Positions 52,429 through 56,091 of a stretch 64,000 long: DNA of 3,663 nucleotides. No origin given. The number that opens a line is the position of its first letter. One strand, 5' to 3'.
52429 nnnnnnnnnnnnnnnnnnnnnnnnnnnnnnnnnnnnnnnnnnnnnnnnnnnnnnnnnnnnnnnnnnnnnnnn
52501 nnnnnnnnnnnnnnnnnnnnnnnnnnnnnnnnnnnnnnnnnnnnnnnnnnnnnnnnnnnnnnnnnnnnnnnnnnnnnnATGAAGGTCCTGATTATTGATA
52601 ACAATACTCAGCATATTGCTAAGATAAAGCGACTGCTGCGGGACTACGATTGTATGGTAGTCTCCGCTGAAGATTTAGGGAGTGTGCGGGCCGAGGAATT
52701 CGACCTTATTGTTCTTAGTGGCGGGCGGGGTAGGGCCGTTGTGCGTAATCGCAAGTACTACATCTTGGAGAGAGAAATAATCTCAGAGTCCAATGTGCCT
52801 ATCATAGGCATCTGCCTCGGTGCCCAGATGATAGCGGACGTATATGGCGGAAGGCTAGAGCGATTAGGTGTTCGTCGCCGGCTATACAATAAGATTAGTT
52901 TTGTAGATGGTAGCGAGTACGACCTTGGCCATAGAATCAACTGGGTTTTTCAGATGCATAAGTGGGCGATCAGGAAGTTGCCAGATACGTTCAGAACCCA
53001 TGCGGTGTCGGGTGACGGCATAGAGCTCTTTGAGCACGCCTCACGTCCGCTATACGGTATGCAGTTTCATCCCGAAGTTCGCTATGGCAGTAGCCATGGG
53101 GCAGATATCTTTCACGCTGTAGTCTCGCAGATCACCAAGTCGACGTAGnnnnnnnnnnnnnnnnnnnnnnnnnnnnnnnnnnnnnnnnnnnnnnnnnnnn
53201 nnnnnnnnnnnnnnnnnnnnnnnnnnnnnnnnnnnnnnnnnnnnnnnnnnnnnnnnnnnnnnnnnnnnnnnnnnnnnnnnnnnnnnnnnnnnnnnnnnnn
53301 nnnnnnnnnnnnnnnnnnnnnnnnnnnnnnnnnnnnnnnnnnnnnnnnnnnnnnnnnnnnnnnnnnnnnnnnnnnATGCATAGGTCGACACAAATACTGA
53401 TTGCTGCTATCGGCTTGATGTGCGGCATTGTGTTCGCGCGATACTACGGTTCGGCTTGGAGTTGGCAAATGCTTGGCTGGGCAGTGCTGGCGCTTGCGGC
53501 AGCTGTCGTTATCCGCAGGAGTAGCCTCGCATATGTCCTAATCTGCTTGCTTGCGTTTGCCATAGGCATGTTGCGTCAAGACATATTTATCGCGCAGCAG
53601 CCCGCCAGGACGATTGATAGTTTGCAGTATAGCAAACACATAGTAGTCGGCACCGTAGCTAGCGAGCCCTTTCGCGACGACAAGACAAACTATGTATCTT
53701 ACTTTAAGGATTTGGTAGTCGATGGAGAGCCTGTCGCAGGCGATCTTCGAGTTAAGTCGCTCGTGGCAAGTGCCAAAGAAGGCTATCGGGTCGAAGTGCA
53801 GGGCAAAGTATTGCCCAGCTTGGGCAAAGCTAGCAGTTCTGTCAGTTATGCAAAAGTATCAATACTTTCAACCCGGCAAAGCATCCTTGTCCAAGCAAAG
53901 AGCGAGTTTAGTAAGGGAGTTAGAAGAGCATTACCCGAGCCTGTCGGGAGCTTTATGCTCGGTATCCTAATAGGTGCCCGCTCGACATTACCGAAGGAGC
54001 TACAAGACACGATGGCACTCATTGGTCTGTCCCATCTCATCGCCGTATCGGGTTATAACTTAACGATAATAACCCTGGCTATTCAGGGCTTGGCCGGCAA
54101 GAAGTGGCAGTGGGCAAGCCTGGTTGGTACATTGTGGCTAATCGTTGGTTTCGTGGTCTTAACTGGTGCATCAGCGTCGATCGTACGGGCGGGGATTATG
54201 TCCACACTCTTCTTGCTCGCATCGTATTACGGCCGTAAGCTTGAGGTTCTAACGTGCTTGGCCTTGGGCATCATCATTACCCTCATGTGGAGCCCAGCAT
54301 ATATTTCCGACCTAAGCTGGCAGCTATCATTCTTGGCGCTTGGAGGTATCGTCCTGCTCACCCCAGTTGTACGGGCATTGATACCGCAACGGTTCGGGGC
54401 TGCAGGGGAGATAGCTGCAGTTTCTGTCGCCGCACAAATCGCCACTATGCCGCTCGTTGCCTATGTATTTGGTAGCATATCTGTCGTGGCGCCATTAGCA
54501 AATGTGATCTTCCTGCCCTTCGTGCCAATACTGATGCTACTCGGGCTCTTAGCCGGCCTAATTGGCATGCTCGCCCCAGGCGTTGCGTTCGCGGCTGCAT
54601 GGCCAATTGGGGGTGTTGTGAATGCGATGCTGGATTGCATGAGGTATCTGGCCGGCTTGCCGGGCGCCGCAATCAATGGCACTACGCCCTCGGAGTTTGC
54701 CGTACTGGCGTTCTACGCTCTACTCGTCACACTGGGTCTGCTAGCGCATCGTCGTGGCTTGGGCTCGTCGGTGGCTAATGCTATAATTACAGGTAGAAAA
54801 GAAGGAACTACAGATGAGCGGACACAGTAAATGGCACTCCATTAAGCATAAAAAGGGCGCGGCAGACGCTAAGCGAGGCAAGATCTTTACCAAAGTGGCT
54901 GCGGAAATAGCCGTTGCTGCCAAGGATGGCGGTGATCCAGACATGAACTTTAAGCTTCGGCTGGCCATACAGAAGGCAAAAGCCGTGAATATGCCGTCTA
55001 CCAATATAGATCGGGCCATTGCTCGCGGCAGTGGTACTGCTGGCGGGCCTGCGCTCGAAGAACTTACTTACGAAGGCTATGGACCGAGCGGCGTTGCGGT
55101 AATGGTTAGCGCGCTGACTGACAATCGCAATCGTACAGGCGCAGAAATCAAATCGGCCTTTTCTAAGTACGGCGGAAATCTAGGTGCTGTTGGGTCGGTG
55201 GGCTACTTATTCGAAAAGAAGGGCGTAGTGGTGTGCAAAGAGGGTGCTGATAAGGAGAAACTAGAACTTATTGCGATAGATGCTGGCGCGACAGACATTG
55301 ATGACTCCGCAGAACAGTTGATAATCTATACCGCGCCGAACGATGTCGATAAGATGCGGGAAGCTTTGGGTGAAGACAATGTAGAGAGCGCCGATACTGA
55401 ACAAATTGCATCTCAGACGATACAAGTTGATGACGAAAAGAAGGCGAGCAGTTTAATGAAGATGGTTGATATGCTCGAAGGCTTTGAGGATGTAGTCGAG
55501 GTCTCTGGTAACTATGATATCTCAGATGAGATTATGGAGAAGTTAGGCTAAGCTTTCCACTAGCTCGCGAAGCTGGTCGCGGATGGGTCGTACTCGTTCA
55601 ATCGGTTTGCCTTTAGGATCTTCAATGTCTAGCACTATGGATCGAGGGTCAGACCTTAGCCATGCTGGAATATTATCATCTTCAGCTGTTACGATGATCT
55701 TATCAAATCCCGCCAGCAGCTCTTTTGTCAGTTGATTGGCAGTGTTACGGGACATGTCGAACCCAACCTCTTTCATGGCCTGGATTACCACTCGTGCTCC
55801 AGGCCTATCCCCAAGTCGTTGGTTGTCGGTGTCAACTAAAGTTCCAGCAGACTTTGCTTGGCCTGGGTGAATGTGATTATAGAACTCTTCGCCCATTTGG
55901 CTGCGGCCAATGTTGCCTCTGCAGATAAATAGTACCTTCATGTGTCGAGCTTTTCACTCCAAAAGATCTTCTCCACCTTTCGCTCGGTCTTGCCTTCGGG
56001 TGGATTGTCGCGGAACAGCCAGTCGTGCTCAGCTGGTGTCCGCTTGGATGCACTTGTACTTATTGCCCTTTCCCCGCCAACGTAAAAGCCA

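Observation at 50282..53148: murF-like Mur ligase followed by RimK ATP-grasp ligase and a stand-alone GATase1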

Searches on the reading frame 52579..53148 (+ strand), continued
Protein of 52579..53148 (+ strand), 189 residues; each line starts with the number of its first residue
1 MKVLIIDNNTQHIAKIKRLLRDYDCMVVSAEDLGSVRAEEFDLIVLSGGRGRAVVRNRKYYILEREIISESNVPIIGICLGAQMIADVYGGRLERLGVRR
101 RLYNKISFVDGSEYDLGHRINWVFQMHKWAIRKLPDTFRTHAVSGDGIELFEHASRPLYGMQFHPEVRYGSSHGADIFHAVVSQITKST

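Call 78: fold_search(model_id=the predicted structure, library=pdb)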
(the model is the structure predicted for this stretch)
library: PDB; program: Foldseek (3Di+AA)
matches with E <= 10: 1255; with E <= 0.001: 232
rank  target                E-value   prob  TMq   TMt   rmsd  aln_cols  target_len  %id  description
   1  2a9v_B                4.4e-18  1.00  0.84  0.81   2.6       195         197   29  Crystal structure of a putative gmp synthase subunit a protein (ta0944m) from thermoplasma acidophilum at 2.45 A resol (released 2005-08-02)
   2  2a9v_A                6.0e-18  1.00  0.83  0.79   3.2       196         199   28  Crystal structure of a putative gmp synthase subunit a protein (ta0944m) from thermoplasma acidophilum at 2.45 A resol (released 2005-08-02)
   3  2a9v_C                1.1e-17  1.00  0.85  0.81   2.7       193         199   29  Crystal structure of a putative gmp synthase subunit a protein (ta0944m) from thermoplasma acidophilum at 2.45 A resol (released 2005-08-02)
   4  8hx8_B                1.3e-17  1.00  0.85  0.26   2.5       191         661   27  Crystal structure of 4-amino-4-deoxychorismate synthase from Streptomyces venezuelae co-crystallized with chorismate (released 2023-10-18)
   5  7d96                  1.4e-17  1.00  0.80  0.81   3.0       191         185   28  Crystal structure of D110G mutant of GATase subunit of Methanocaldococcus jannaschii GMP synthetase (released 2021-08-04)
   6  2a9v_D                1.5e-17  1.00  0.83  0.78   3.2       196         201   28  Crystal structure of a putative gmp synthase subunit a protein (ta0944m) from thermoplasma acidophilum at 2.45 A resol (released 2005-08-02)
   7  7d97_B                3.5e-17  1.00  0.82  0.82   2.9       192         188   28  Crystal structure of N109P mutant of GATase subunit of Methanocaldococcus jannaschii GMP synthetase (released 2021-08-04)
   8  2d7j                  4.2e-17  1.00  0.77  0.77   4.6       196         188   28  Crystal Structure Analysis of Glutamine Amidotransferase from Pyrococcus horikoshii OT3 (released 2006-11-21)
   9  7d95_A                4.5e-17  1.00  0.80  0.80   3.1       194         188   28  Crystal structure of acivicin-bound GATase subunit of Methanocaldococcus jannaschii GMP synthetase (released 2021-08-04)
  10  7d97_A                7.0e-17  1.00  0.81  0.83   2.6       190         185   27  Crystal structure of N109P mutant of GATase subunit of Methanocaldococcus jannaschii GMP synthetase (released 2021-08-04)
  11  8gr1_A                7.4e-17  1.00  0.80  0.80   3.0       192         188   29  Crystal structure of D110V/K151L mutant of GATase subunit of Methanocaldococcus jannaschii GMP synthetase (released 2023-07-12)
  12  8gr3_A                7.9e-17  1.00  0.81  0.81   3.0       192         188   27  Crystal structure of K151L/Y158F mutant of GATase subunit of Methanocaldococcus jannaschii GMP synthetase (released 2023-07-12)
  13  1wl8                  7.9e-17  1.00  0.77  0.78   4.5       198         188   29  Crystal structure of PH1346 protein from Pyrococcus horikoshii (released 2005-08-16)
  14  7d97_C                8.4e-17  1.00  0.83  0.84   2.6       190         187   27  Crystal structure of N109P mutant of GATase subunit of Methanocaldococcus jannaschii GMP synthetase (released 2021-08-04)
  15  8hx8_A                9.6e-17  1.00  0.85  0.26   2.6       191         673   28  Crystal structure of 4-amino-4-deoxychorismate synthase from Streptomyces venezuelae co-crystallized with chorismate (released 2023-10-18)
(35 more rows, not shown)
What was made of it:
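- On Peptidase C26 (gamma-glutamyl hydrolase type): The nearest structures are all amidotransferase subunits (call 78).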

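Call 99: search_protein_families(library=padloc, proteins=[window:52579-53148:+], max_evalue=0.001)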
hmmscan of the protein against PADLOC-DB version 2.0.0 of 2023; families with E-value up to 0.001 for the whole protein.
window:52579-53148:+ (189 aa): 0 families

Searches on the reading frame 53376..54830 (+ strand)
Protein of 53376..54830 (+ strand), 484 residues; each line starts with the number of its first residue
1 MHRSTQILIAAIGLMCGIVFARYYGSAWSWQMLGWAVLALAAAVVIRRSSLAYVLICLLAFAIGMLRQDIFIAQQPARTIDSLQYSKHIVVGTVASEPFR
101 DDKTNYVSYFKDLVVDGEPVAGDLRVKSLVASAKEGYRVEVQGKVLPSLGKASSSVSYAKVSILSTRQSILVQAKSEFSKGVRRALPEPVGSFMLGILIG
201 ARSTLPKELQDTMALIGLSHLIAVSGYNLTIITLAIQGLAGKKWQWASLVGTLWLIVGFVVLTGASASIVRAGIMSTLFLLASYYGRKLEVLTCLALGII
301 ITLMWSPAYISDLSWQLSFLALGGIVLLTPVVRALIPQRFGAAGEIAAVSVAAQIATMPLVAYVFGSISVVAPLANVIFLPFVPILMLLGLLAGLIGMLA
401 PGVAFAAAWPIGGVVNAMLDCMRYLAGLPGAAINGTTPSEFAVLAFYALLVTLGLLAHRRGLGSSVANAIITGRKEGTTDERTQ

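Call 3: search_protein_families(library=pfam, proteins=[window:53376-54830:+], max_evalue=0.01)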
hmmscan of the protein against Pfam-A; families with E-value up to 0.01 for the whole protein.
window:53376-54830:+ (484 aa): 2 families
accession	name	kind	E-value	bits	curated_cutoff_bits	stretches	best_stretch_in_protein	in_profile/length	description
PF03772.21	Competence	-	4.3e-51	174.3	23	1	198-459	2-269/270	Competence protein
PF13567.11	DUF4131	-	0.00099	19.3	31.6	1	28-126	5-108/165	Domain of unknown function (DUF4131)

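Call 4: search_protein_families(library=ncbifam, proteins=[window:53376-54830:+], max_evalue=0.01)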
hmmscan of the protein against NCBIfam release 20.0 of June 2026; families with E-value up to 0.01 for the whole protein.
window:53376-54830:+ (484 aa): 4 families
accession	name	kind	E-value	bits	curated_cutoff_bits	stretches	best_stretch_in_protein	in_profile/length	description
TIGR00361.1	ComEC_Rec2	equivalog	3.6e-22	78.3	190.05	1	163-468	109-421/663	DNA internalization-related competence protein ComEC/Rec2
TIGR00360.1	ComEC_N-term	subfamily_domain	9.9e-22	78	36.5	1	219-388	2-169/171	ComEC/Rec2-related protein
NF045979.1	ComEC_MAG0480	equivalog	9.2e-14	51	150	1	191-392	196-395/461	MAG0480 family ComEC-like protein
NF008580.0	PRK11539.1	equivalog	1.4e-07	30.3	969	1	191-404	200-425/758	ComEC family protein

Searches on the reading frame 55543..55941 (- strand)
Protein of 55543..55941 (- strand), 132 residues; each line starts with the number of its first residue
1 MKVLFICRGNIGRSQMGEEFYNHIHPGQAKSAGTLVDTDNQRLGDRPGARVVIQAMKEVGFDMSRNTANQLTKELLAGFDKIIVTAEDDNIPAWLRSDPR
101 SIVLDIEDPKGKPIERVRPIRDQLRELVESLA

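Call 95: search_protein_families(library=pfam, proteins=[window:55543-55941:-], max_evalue=0.001)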
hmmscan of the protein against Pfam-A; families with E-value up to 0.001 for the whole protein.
window:55543-55941:- (132 aa): 1 family
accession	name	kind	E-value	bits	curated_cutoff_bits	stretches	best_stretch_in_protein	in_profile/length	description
PF01451.26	LMWPc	-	7.1e-16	59.1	23.2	1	3-131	1-143/144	Low molecular weight phosphotyrosine protein phosphatase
